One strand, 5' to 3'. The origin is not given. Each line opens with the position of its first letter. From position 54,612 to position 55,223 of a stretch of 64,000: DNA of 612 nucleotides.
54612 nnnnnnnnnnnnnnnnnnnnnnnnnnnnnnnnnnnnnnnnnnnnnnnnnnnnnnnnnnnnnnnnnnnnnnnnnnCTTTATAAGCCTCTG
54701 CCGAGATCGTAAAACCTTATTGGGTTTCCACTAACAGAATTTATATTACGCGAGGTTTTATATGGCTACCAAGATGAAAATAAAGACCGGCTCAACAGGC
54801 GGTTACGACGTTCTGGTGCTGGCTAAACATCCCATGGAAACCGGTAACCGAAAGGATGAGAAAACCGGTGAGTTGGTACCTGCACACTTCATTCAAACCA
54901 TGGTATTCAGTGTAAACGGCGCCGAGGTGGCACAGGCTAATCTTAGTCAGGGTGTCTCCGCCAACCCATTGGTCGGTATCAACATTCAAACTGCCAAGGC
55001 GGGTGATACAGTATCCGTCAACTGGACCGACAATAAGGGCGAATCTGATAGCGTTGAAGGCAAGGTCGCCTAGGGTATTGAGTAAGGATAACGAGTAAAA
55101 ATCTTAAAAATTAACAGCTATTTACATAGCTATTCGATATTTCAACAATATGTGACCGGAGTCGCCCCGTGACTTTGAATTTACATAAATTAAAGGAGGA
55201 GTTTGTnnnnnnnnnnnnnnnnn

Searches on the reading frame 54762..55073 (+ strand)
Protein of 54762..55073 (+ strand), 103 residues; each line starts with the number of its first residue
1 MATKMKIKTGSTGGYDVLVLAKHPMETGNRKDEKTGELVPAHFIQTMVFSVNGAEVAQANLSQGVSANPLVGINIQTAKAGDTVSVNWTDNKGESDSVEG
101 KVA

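Call 88: search_protein_families(library=pfam, proteins=[window:54762-55073:+], max_evalue=0.0001)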
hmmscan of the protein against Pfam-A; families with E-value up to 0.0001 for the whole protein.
window:54762-55073:+ (103 aa): 1 family
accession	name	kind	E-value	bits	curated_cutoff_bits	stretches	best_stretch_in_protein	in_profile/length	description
PF08770.17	SoxZ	-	1.4e-29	102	25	1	16-98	13-95/98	Sulphur oxidation protein SoxZ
